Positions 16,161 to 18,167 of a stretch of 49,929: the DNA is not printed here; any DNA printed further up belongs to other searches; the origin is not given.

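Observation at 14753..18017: Catalytically degenerate periplasmic 5-prime-nucleotidase homolog coupled to a membrane diguanylate cyclase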

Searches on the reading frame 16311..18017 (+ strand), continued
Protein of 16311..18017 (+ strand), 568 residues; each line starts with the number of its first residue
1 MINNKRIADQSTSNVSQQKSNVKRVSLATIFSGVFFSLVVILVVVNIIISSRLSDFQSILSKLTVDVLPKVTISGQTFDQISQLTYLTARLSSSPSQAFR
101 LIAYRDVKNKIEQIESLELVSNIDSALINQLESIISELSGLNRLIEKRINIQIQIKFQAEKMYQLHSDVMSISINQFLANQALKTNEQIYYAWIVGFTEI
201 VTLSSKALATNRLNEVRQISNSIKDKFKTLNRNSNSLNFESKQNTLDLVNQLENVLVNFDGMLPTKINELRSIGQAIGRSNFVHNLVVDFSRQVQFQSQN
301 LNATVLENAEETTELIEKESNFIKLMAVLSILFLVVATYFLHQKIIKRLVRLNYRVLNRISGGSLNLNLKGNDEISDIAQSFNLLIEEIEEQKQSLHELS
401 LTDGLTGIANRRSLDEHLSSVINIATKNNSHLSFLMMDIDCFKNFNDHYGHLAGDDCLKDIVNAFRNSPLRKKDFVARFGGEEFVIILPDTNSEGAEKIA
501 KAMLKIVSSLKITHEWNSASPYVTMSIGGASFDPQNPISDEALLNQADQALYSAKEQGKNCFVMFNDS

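Call 73: find_encoding_contigs(protein=P0121, flank=3000, max_places=3)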
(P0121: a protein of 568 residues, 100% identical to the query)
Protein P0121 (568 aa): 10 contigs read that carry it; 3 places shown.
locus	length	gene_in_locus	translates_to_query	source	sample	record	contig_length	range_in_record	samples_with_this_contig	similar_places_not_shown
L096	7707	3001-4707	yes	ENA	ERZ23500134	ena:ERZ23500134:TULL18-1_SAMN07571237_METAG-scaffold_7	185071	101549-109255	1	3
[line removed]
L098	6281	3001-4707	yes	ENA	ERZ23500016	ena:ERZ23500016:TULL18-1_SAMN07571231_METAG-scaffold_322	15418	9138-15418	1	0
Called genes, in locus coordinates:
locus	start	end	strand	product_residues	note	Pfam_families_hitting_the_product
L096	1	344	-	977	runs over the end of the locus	PF17963:Big_9 (weak), PF18911:PKD_4, PF22352:K319L-like_PKD, PF02010:REJ, PF18911:PKD_4, PF22352:K319L-like_PKD, PF18911:PKD_4, PF22352:K319L-like_PKD, +1 more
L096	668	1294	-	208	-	PF01323:DSBA, PF13743:Thioredoxin_5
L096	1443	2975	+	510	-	PF02872:5_nucleotid_C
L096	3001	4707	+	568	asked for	PF00990:GGDEF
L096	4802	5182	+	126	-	PF00903:Glyoxalase (faint)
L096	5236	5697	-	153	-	-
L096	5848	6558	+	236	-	PF00520:Ion_trans, PF07885:Ion_trans_2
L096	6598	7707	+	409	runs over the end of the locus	PF03781:FGE-sulfatase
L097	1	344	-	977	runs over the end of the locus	PF17963:Big_9 (weak), PF18911:PKD_4, PF22352:K319L-like_PKD, PF02010:REJ, PF18911:PKD_4, PF22352:K319L-like_PKD, PF18911:PKD_4, PF22352:K319L-like_PKD, +1 more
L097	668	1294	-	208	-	PF01323:DSBA, PF13743:Thioredoxin_5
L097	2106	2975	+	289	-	PF02872:5_nucleotid_C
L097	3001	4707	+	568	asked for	PF00990:GGDEF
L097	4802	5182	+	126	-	PF00903:Glyoxalase (faint)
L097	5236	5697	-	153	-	-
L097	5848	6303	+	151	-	PF00520:Ion_trans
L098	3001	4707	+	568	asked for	PF00990:GGDEF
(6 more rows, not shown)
